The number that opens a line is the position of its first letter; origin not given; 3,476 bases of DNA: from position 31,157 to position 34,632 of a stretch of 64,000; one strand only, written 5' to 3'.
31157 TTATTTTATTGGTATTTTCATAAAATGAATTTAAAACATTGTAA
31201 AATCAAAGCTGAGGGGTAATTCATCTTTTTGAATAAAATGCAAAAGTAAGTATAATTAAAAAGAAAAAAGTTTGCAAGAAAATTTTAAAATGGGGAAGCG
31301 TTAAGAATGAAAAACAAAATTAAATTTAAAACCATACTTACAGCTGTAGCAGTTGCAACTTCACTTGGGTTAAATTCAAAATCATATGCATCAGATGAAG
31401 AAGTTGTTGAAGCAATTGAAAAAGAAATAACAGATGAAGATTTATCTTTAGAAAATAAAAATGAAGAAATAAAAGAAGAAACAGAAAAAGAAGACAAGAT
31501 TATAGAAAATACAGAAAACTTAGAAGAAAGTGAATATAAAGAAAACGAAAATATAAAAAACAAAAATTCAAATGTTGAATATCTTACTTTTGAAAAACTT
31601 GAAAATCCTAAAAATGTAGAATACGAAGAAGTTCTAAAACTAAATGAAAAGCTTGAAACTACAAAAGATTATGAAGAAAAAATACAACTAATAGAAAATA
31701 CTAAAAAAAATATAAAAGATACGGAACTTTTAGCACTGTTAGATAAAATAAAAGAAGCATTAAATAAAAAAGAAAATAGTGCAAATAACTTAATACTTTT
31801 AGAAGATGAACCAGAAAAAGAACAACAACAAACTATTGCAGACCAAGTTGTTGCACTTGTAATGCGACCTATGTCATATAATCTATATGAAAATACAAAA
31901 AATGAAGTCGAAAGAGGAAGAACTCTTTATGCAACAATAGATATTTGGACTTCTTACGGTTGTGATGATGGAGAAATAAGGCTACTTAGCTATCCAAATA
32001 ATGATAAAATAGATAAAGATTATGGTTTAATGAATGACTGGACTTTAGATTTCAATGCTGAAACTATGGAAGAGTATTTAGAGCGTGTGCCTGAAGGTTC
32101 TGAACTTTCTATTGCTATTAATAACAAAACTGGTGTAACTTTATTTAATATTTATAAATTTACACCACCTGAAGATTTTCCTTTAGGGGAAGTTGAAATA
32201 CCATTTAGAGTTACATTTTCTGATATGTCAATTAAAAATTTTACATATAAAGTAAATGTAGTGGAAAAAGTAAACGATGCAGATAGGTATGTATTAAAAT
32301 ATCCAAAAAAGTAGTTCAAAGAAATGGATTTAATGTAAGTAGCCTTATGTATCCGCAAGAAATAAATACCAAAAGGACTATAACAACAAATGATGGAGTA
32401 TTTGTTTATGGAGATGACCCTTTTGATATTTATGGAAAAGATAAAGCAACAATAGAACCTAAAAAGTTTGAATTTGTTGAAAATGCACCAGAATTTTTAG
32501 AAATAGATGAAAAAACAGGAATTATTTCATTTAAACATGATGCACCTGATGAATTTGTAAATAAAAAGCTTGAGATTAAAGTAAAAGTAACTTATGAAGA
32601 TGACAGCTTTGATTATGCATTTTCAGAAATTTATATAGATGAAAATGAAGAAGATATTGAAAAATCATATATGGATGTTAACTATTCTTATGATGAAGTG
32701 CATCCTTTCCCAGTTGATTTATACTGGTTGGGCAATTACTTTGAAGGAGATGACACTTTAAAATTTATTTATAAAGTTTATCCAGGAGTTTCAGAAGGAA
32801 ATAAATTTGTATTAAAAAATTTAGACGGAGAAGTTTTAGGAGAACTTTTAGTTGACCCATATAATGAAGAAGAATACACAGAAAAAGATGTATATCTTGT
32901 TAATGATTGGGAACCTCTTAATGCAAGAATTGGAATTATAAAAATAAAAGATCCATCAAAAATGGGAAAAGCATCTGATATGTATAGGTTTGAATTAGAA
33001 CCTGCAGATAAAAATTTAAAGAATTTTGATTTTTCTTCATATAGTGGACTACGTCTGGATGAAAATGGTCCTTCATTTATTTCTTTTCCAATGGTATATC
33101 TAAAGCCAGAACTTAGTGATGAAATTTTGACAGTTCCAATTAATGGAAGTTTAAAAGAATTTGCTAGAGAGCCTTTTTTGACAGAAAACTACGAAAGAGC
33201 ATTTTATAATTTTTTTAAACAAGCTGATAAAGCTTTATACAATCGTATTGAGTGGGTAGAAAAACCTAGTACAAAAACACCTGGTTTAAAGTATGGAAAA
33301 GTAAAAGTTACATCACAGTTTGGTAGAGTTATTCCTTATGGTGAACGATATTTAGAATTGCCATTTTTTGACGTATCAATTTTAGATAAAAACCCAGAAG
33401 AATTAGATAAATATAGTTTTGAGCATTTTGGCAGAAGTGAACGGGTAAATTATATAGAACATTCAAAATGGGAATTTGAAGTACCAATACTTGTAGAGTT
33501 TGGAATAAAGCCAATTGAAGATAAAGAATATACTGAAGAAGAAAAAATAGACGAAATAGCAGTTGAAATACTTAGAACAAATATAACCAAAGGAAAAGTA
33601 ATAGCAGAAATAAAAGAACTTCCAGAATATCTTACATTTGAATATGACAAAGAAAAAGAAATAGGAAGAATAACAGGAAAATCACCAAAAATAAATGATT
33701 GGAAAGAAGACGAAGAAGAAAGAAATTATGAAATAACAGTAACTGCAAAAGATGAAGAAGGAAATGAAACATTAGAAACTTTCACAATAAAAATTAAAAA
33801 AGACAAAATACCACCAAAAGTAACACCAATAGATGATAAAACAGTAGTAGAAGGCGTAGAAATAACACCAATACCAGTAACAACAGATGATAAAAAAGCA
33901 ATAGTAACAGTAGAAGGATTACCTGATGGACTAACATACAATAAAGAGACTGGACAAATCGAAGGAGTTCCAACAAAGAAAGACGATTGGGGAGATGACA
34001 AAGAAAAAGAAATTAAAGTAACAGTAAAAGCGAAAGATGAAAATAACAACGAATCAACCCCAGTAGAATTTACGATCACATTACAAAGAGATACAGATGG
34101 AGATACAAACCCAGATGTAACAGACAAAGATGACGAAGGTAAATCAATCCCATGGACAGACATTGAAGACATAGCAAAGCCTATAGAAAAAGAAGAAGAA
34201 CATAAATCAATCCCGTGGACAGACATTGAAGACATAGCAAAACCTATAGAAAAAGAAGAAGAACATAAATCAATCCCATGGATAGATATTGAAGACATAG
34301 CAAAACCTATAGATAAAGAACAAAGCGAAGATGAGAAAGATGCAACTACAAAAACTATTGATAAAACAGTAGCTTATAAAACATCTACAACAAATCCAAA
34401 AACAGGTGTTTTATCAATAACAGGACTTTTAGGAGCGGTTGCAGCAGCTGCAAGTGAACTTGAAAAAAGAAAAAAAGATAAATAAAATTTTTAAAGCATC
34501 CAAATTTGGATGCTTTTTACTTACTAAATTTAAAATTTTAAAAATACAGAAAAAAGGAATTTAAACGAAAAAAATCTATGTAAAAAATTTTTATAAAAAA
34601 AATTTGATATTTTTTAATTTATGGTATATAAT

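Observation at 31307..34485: Signal-peptide ORF and sortase-anchored ORF are joined by a frame change exactly at an A_AAA_AAG heptamer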

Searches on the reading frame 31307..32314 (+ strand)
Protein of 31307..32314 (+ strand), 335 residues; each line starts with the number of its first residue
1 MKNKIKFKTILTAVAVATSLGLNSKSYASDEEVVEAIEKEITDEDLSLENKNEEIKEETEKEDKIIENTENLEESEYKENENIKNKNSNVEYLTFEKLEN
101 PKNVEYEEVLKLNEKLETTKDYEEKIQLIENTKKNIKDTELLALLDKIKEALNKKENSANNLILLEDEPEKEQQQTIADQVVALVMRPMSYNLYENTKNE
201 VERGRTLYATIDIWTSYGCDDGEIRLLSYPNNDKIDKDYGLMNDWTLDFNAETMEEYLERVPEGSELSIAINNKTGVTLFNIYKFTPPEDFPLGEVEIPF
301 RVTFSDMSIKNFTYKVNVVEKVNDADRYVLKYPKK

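Call 4: search_protein_families(library=pfam, proteins=[window:31307-32311:+], max_evalue=0.1)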
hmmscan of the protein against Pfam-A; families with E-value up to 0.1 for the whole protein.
window:31307-32311:+ (335 aa): 1 family
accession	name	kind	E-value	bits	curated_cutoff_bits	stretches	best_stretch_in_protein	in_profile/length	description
PF18957.6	RibLong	-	0.002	19.4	27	1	266-318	45-92/93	Long Rib domain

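Call 9: find_encoding_contigs(protein=window:31307-32314:+, flank=10000, max_places=10)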
Protein window:31307-32314:+ (335 aa): 7 contigs read that carry it; 6 places shown.
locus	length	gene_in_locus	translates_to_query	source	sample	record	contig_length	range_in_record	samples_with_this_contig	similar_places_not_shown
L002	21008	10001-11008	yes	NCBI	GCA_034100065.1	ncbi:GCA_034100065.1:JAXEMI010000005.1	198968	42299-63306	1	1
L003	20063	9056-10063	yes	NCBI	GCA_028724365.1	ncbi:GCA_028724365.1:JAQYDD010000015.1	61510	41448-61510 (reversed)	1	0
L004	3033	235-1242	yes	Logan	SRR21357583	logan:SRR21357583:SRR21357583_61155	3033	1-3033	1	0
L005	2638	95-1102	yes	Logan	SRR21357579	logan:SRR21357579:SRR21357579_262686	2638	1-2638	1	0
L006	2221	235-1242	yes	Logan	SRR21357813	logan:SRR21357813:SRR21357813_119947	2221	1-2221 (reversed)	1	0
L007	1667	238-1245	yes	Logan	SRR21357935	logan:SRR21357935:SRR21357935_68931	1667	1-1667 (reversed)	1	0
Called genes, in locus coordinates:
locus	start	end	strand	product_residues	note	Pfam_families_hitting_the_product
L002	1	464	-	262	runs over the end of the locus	PF06182:ABC2_membrane_6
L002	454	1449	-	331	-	PF00005:ABC_tran, PF13304:AAA_21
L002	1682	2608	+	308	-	PF20511:PMI_typeI_cat, PF07883:Cupin_2 (faint), PF21621:MPI_cupin_dom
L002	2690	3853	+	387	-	PF03721:UDPG_MGDP_dh_N, PF00984:UDPG_MGDP_dh, PF03720:UDPG_MGDP_dh_C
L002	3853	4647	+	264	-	PF00535:Glycos_transf_2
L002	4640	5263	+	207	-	-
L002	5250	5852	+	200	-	PF10609:ParA, PF13614:AAA_31, PF01656:CbiA (weak)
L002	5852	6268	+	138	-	PF06347:SH3_4 (weak), PF08239:SH3_3, PF18348:SH3_16 (weak)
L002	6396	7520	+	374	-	PF01979:Amidohydro_1, PF07969:Amidohydro_3 (faint)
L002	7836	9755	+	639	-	PF02824:TGS (weak), PF07973:tRNA_SAD, PF00587:tRNA-synt_2b, PF03129:HGTP_anticodon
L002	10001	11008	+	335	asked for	-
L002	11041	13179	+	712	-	PF18957:RibLong (weak), PF05345:He_PIG (weak)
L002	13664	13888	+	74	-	PF13710:ACT_5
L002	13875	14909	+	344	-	PF02826:2-Hacid_dh_C, PF00670:AdoHcyase_NAD (weak), PF07991:KARI_N, PF01450:KARI_C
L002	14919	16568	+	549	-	PF00920:ILVD_EDD_N, PF24877:ILV_EDD_C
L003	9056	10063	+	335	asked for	-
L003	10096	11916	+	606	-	PF18957:RibLong (weak), PF05345:He_PIG (weak)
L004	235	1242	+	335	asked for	-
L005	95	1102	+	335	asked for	-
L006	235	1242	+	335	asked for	-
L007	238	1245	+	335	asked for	-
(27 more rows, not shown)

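Call 56: search_protein_families(library=ncbifam, proteins=[window:31307-32311:+], max_evalue=10)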
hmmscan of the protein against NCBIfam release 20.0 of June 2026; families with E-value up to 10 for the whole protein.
window:31307-32311:+ (335 aa): 5 families
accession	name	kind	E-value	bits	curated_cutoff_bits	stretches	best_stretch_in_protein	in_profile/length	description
NF038186.1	YPDG_rpt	domain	0.0021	19.1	40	1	267-318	51-98/98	YPDG domain-containing protein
NF045780.1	TrlF_fam_ATP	equivalog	0.072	11.7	350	1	31-191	532-741/944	TrlF family AAA-like ATPase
TIGR02331.1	rib_alpha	repeat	0.37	11.1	35.25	1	294-328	42-76/80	Rib/alpha/Esp repeat surface protein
TIGR04260.1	Cyano_gly_rpt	equivalog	3.8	8.1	31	1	2-80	4-75/118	GrrA/OscA1 family cyclophane-containing rSAM-modified RiPP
NF047351.1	lipase_YSIRK_Sa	exception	8.9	4.5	650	0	37-160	41-311/704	YSIRK-targeted triacylglycerol lipase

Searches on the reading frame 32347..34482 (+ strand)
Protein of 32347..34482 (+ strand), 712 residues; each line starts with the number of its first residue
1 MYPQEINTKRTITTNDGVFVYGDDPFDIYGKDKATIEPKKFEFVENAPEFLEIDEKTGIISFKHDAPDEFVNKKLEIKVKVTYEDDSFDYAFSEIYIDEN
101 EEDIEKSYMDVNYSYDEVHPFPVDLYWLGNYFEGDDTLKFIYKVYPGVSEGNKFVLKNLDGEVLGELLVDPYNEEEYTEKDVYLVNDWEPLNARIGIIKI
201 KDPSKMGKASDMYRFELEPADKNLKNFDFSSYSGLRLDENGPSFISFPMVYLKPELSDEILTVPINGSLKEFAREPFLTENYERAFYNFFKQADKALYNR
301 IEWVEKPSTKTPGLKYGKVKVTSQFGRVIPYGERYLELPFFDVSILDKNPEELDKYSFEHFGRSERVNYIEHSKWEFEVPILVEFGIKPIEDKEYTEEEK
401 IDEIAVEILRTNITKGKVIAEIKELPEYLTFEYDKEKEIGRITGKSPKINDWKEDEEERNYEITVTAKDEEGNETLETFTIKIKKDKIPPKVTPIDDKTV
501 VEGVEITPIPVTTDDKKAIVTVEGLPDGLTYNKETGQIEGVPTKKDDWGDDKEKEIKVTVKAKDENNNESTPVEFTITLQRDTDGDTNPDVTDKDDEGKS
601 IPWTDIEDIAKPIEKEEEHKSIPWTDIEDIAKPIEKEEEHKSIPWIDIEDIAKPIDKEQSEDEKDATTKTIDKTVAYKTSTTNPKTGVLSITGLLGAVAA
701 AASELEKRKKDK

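Call 4: search_protein_families(library=pfam, proteins=[window:32347-34482:+], max_evalue=0.1)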
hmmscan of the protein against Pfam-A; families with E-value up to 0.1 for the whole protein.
window:32347-34482:+ (712 aa): 6 families
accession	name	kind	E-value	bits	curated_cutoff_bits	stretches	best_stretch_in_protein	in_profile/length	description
PF05345.18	He_PIG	-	8.8e-14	52.2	24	2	490-578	2-94/96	Putative Ig domain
PF18957.6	RibLong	-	8.1e-06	27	27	1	39-93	36-88/93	Long Rib domain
PF18981.6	InlK_D3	-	0.0013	19.2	25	0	557-578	53-74/75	Internalin K domain (D3/D4)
PF13750.12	Big_3_3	-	0.025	14.7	27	1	458-510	14-71/157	Bacterial Ig-like domain (group 3)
PF17936.7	Big_6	-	0.07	13.8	27.6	0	556-577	60-81/83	Bacterial Ig domain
PF00028.23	Cadherin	-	0.098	13.5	28.8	0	456-478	62-85/93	Cadherin domain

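Call 28: list_cluster_members(proteins=[P0001, P0002, window:32347-34482:+])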
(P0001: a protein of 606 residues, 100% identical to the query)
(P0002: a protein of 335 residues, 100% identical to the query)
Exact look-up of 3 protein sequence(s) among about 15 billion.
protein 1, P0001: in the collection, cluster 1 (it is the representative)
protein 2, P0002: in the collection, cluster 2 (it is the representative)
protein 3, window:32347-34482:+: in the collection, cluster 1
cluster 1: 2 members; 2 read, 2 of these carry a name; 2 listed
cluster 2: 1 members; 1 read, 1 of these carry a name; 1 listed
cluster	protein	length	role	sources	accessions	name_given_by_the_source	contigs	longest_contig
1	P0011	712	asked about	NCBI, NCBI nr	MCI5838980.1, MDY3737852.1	MAG: putative Ig domain-containing protein [Peptoniphilaceae bacterium] | putative Ig domain-containing protein [Peptoniphilaceae bacterium]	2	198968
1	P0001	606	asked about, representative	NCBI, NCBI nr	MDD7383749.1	MAG: putative Ig domain-containing protein [Peptoniphilaceae bacterium] | putative Ig domain-containing protein [Peptoniphilaceae bacterium]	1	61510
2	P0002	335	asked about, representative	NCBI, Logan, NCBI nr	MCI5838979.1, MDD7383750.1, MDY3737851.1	MAG: hypothetical protein SOZ89_01880 [Peptoniphilaceae bacterium] | hypothetical protein [Peptoniphilaceae bacterium]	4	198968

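Call 29: find_encoding_contigs(protein=P0011, flank=10000, max_places=10)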
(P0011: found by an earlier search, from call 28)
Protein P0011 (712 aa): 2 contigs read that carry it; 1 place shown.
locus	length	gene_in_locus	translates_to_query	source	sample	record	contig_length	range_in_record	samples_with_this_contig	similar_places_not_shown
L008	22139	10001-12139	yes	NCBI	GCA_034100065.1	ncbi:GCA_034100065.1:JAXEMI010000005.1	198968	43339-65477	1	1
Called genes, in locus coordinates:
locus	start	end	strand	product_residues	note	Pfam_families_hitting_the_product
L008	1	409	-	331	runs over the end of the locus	PF00005:ABC_tran, PF13304:AAA_21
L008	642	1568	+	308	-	PF20511:PMI_typeI_cat, PF07883:Cupin_2 (faint), PF21621:MPI_cupin_dom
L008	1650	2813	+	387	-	PF03721:UDPG_MGDP_dh_N, PF00984:UDPG_MGDP_dh, PF03720:UDPG_MGDP_dh_C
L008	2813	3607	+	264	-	PF00535:Glycos_transf_2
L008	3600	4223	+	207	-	-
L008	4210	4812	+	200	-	PF10609:ParA, PF13614:AAA_31, PF01656:CbiA (weak)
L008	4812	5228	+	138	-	PF06347:SH3_4 (weak), PF08239:SH3_3, PF18348:SH3_16 (weak)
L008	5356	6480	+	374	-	PF01979:Amidohydro_1, PF07969:Amidohydro_3 (faint)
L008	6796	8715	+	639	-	PF02824:TGS (weak), PF07973:tRNA_SAD, PF00587:tRNA-synt_2b, PF03129:HGTP_anticodon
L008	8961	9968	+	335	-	-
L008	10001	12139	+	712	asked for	PF18957:RibLong (weak), PF05345:He_PIG (weak)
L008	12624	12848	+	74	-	PF13710:ACT_5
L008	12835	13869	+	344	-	PF02826:2-Hacid_dh_C, PF00670:AdoHcyase_NAD (weak), PF07991:KARI_N, PF01450:KARI_C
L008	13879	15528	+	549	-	PF00920:ILVD_EDD_N, PF24877:ILV_EDD_C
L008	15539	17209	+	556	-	PF02776:TPP_enzyme_N, PF00205:TPP_enzyme_M, PF02775:TPP_enzyme_C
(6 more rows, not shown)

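Call 56: search_protein_families(library=ncbifam, proteins=[window:32347-34482:+], max_evalue=10)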
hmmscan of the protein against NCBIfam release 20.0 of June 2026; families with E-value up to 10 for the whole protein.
window:32347-34482:+ (712 aa): 1 family
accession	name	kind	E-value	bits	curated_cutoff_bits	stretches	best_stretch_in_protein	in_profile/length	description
NF033932.1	LapB_rpt_80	domain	0.059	13.7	45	2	460-489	2-32/83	LapB repeat-containing protein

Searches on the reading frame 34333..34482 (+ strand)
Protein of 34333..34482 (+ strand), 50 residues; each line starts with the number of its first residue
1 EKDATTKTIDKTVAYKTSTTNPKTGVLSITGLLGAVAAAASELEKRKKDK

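Call 56: search_protein_families(library=ncbifam, proteins=[window:34333-34482:+], max_evalue=10)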
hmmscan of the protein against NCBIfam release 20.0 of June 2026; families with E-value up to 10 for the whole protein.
seq(50 aa): 1 family
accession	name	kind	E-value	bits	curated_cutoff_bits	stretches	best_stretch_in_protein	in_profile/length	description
NF033846.1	Rumino_NPXTG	domain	0.25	11.7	23.5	1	21-40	1-22/30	NPXTG-anchored protein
